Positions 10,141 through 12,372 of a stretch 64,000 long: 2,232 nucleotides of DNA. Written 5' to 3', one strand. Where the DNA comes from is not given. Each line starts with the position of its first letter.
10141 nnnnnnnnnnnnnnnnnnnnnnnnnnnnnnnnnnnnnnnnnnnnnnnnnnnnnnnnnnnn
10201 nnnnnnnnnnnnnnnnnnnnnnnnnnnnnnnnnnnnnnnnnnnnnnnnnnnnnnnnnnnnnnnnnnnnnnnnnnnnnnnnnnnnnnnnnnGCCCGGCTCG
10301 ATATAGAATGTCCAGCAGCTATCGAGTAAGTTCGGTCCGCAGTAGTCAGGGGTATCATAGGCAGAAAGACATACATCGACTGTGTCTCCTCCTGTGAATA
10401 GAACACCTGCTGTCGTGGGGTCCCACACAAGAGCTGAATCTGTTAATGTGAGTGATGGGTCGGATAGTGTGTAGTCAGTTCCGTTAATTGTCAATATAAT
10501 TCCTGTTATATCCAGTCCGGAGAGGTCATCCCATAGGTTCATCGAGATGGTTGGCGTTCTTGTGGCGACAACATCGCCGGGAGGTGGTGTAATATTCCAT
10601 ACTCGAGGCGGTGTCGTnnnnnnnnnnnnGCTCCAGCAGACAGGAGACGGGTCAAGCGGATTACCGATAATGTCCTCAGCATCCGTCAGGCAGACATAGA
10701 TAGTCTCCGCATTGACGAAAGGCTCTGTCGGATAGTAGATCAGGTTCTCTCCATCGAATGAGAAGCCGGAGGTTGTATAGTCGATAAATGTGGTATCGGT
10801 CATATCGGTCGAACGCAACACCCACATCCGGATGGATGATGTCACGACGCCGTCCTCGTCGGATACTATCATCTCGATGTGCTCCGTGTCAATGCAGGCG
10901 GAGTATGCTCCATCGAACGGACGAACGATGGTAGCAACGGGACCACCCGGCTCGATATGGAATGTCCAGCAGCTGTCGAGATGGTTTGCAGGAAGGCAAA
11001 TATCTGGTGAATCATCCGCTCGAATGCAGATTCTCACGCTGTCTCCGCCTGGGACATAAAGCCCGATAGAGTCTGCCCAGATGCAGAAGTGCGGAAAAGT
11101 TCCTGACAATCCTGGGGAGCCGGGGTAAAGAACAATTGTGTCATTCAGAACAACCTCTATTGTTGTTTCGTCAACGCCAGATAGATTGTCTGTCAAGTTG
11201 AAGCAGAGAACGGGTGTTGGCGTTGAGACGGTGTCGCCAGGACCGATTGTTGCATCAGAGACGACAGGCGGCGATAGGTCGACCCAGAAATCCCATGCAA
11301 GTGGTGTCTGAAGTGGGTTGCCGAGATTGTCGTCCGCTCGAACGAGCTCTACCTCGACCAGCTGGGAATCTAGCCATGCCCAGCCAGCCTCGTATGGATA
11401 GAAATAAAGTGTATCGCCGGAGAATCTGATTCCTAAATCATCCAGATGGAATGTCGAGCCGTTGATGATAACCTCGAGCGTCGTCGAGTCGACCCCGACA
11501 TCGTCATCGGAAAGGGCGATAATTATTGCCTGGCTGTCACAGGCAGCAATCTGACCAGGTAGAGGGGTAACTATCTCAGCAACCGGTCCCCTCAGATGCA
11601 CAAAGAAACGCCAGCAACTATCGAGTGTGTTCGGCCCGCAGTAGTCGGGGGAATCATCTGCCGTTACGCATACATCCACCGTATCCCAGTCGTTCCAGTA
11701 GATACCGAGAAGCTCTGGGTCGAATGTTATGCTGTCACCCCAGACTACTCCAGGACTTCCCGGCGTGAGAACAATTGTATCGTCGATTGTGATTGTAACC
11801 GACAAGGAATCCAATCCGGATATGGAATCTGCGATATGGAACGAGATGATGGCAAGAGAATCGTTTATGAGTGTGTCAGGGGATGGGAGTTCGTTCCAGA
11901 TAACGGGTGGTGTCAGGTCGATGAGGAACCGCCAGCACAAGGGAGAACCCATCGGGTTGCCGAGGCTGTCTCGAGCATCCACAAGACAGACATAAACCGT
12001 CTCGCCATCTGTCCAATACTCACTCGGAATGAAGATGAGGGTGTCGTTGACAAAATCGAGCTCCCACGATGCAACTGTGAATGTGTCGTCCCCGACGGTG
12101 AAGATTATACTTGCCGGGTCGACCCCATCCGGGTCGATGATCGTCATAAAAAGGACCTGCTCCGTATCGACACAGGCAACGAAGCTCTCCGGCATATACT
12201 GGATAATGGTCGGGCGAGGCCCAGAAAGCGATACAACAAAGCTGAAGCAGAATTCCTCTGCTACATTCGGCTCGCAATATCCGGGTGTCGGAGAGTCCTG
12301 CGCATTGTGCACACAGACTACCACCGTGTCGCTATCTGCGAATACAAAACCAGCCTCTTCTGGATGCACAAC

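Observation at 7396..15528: Apparently undescribed two-domain repeat family ('DSCW' repeats) repeated about ten times in a 2710-aa protein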

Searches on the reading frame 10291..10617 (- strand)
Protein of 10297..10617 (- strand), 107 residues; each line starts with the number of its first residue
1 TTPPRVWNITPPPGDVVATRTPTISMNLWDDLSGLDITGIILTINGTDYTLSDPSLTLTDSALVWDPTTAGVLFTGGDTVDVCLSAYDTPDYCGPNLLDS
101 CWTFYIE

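Call 10: search_protein_families(library=pfam, proteins=[window:10297-10617:-], max_evalue=10)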
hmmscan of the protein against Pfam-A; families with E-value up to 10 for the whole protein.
seq(107 aa): 1 family
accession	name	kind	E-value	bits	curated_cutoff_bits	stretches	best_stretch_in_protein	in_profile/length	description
PF24807.1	WD40_CDC20-Fz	-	0.17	11.6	200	1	62-89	182-209/292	CDC20/Fizzy WD40 domain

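Call 34: search_protein_families(library=pfam, alignment_id=A2, max_evalue=1)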
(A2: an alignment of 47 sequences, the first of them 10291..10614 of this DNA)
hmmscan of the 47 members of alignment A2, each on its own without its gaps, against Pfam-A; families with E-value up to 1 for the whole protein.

A. member 1, window:10291-10614:- (108 aa): 1 family
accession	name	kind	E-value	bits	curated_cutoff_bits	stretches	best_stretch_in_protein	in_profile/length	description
PF24807.1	WD40_CDC20-Fz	-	0.17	11.6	200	1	61-88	182-209/292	CDC20/Fizzy WD40 domain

B. families by the number of members that match (of 47 scanned): 18 families
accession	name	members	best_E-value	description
PF17957.7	Big_7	5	0.0013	Bacterial Ig domain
PF13205.12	Big_5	2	0.0031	Bacterial Ig-like domain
PF03404.22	Mo-co_dimer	1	0.00042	Mo-co oxidoreductase dimerisation domain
PF21744.3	BAHCC1-like_Tudor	1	0.024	BAHCC1-like, Tudor domain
PF24893.1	DUF7743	1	0.027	Domain of unknown function (DUF7743)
PF07550.17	Shr-like_HID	1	0.027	Heme-binding protein Shr-like, Hb-interacting domain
PF12499.13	DUF3707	1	0.035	Pherophorin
PF18651.6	CshA_NR2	1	0.057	Surface adhesin CshA non-repetitive domain 2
PF13987.11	YedD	1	0.089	YedD-like protein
PF09136.16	Glucodextran_B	1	0.1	Glucodextranase, domain B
PF08512.18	Rttp106-like_middle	1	0.11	Histone chaperone Rttp106-like, middle domain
PF08530.16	PepX_C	1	0.11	X-Pro dipeptidyl-peptidase C-terminal non-catalytic domain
PF07653.23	SH3_2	1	0.12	Variant SH3 domain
PF00659.24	POLO_box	1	0.13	POLO box duplicated region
PF05720.17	Dicty_CAD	1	0.16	Cell-cell adhesion domain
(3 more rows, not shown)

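Call 35: search_solved_structures(query=A2, max_evalue=10, show_alignments=2)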
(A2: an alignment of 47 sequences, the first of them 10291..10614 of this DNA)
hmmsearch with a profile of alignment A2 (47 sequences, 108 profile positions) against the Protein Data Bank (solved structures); distinct sequences matched with E-value up to 10: 11.
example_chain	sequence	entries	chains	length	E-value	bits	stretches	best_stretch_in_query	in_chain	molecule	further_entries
8rey_M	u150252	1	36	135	0.067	16.2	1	7-83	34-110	Flagellin-like protein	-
7sgf_H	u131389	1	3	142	0.2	14.7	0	28-61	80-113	LAVA01 mAb - Heavy Chain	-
3ubh_A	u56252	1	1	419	0.41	13.7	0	20-73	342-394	Neural-cadherin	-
5c2v_A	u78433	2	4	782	0.48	13.5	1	28-88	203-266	HYDRAZINE SYNTHASE ALPHA SUBUNIT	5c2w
6yro_D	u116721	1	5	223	1.1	12.3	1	11-73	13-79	SadP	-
5boa_A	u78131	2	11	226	1.1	12.3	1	11-73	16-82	Translation initiation factor 2 (IF-2 GTPase)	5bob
4gnx_C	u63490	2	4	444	1.1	12.3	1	46-90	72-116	Putative uncharacterized protein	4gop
5h1s_L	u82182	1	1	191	1.3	12.1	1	3-67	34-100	50S ribosomal protein L13, chloroplastic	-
5x8p_K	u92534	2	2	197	1.4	12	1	3-67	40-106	50S ribosomal protein L13, chloroplastic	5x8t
6eri_AJ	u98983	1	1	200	1.5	11.9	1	3-67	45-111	50S ribosomal protein L13, chloroplastic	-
4pzi_A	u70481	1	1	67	7.7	9.6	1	82-103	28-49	Histone-lysine N-methyltransferase 2B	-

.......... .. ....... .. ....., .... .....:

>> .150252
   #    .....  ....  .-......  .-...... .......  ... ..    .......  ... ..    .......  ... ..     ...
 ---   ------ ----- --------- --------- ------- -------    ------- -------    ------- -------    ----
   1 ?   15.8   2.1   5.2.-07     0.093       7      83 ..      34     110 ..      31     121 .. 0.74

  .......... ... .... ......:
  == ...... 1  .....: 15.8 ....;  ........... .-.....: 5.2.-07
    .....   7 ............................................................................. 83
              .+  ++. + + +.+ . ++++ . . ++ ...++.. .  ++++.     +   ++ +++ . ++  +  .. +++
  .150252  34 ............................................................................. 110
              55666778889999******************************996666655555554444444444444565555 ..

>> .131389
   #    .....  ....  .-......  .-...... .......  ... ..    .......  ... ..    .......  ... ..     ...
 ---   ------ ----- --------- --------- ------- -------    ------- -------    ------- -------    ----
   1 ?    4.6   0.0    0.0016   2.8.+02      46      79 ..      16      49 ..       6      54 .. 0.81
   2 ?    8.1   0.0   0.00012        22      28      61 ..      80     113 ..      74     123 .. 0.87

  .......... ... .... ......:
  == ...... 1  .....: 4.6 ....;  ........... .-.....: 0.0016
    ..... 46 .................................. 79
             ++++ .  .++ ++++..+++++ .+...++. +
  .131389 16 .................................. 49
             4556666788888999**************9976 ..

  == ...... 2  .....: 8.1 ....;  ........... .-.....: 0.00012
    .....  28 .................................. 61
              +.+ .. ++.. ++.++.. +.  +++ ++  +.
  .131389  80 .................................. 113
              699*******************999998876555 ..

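Call 39: search_protein_representatives(alignment_id=A2)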
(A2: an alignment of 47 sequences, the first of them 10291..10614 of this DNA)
Query: 47 sequences, 108 profile positions. Proteins with E-value up to 0.001 (for the whole library): 3247; up to 1e-10: 1257; up to 1e-30: 372. The best 150 are listed.
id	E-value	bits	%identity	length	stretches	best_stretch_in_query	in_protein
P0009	0.0e+00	1865.3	-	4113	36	2-107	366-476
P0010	0.0e+00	1686.8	-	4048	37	1-106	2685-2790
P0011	0.0e+00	1583.1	-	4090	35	1-106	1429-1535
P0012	0.0e+00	1304.9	-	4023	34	2-105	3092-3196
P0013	0.0e+00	1286.4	-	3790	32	2-106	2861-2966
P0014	0.0e+00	1280.8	-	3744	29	1-107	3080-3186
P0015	0.0e+00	1254.6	-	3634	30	1-107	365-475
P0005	0.0e+00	1236.2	-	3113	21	1-107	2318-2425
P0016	0.0e+00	1189.7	-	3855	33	1-106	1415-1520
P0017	0.0e+00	1182.8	-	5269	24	1-105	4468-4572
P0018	0.0e+00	1142.4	-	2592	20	1-107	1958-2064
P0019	0.0e+00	1089.0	-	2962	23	2-107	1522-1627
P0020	0.0e+00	1079.9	-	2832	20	1-107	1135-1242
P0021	0.0e+00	1055.2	-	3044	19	2-106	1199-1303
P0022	0.0e+00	1015.1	-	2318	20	1-107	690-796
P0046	2.8e-150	506.5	-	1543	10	1-106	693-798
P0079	7.7e-108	370.0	-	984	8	1-107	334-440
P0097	1.8e-89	310.9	-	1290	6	1-105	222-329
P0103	2.0e-84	294.6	-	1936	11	1-107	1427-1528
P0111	1.8e-81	285.1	-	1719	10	1-87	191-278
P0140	1.8e-69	246.5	-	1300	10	1-93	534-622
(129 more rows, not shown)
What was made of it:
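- Closest known: Pfam Big_5. Different: Their matches to the A profile stop at column ~88 (call 39).
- Tried and rejected: The exhaustive HMM search found 3247 clusters (call 39).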

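Call 67: find_homologous_proteins(query=A2, max_evalue=1e-10)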
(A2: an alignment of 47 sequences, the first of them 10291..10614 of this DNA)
Query A2 (47 sequences): 494 candidates shared short words with the query, none scored E <= 1e-10.
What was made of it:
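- Tried and rejected: find_homologous_proteins with the A alignment returned nothing, which is a word-index limitation (call 67).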

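Call 72: search_protein_families(library=pfam, proteins=[P0140, P0111, P0103, P0046, P0079, P0097], max_evalue=0.001)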
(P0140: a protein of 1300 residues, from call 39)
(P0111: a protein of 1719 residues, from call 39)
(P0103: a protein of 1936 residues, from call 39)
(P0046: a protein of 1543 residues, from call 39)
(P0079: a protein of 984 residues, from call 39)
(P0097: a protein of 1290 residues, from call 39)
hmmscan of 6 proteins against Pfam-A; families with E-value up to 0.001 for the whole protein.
P0140 (1300 aa): 2 families
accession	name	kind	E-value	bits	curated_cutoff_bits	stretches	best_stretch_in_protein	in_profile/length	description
PF13205.12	Big_5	-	2.1e-46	157.4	23.6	2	532-630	1-105/105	Bacterial Ig-like domain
PF18614.7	RNase_II_C_S1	-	6.7e-06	26.3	26.6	0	1008-1034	30-56/59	RNase II-type exonuclease C-terminal S1 domain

P0111 (1719 aa): 7 families
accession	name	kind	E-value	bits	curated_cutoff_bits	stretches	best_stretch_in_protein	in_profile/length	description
PF13205.12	Big_5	-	1.8e-61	205.8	23.6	7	1106-1207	2-103/105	Bacterial Ig-like domain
PF19077.6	Big_13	-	4.7e-06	27.5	27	0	1571-1629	24-84/102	Bacterial Ig-like domain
PF10989.13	DUF2808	-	9e-06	26.2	25.3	0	780-843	44-111/146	Protein of unknown function (DUF2808)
PF13948.11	DUF4215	-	5e-05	24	27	0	1074-1099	19-43/47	Domain of unknown function (DUF4215)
PF13754.12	Big_3_4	-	6.8e-05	23.2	27.3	0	476-500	26-50/106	Domain of unknown function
PF17936.7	Big_6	-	0.0001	22.9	27.6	0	1573-1638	12-77/83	Bacterial Ig domain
PF18884.5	TSP3_bac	-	0.00048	20.4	25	0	1425-1447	1-22/22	Bacterial TSP3 repeat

P0103 (1936 aa): 7 families
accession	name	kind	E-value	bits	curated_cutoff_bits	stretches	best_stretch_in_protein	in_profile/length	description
PF13205.12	Big_5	-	1.9e-43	147.9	23.6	3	1011-1109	1-101/105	Bacterial Ig-like domain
PF13620.12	CarboxypepD_reg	-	9.4e-13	48.8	32.3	1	28-92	2-64/82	Carboxypeptidase regulatory-like domain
PF13585.12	CHU_C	-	5.2e-09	36.6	27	1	1850-1933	4-85/86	CHU_C Type IX secretion signal domain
PF07705.17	CARDB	-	3.5e-08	34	22.7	1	1738-1836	2-100/101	CARDB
PF17957.7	Big_7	-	3e-06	28.2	24.1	0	1015-1089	1-70/70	Bacterial Ig domain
PF17210.9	SdrD_B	-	8e-06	26.5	29.7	0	33-89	17-72/112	SdrD B-like domain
PF13715.12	CarbopepD_reg_2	-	0.00039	20.8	32.2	0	28-108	1-78/88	CarboxypepD_reg-like domain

P0046 (1543 aa): 1 family
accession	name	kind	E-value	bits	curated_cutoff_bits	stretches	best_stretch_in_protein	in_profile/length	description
PF18962.6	Por_Secre_tail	-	6.6e-06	26.8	27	1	1448-1540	2-74/75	Secretion system C-terminal sorting domain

P0079 (984 aa): 1 family
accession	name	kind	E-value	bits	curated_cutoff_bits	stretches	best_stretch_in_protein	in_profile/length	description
PF13585.12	CHU_C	-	1.6e-05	25.4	27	1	890-970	3-72/86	CHU_C Type IX secretion signal domain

P0097 (1290 aa): 5 families
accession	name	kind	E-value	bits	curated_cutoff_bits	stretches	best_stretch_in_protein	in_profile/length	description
PF25106.1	VWA_4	-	9.7e-10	38.7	27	1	399-489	2-91/169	von Willebrand factor A domain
PF00362.24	Integrin_beta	-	4.4e-09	36.9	24.8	1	452-515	88-154/248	Integrin beta chain VWA domain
PF00092.34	VWA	-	2.2e-08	35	23.8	1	398-512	1-118/174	von Willebrand factor type A domain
PF13585.12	CHU_C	-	1.5e-07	31.9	27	1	1206-1277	3-73/86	CHU_C Type IX secretion signal domain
PF13519.12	VWA_2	-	4e-07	31.1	27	1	399-505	1-105/107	von Willebrand factor type A domain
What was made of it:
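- On Pfam Big_5 (PF13205): The A profile retrieves proteins that score 148-206 bits on Big_5 (calls 39, 72).
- Closest known: Pfam Big_5. Same: The A profile retrieves strong Big_5 arrays (calls 39, 72).
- Closest known: Pfam Big_5. Different: Strict (BA)n members such as P0046, P0079 and P0097 show no Big_5 hit at E<=1e-3 (call 72).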

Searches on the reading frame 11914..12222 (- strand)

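Call 10: search_protein_families(library=pfam, proteins=[window:11914-12222:-], max_evalue=10)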
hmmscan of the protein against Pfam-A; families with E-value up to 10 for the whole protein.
seq(103 aa): 1 family
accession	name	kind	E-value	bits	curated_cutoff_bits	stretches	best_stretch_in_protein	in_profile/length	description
PF13205.12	Big_5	-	0.0025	18.9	23.6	1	4-99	5-103/105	Bacterial Ig-like domain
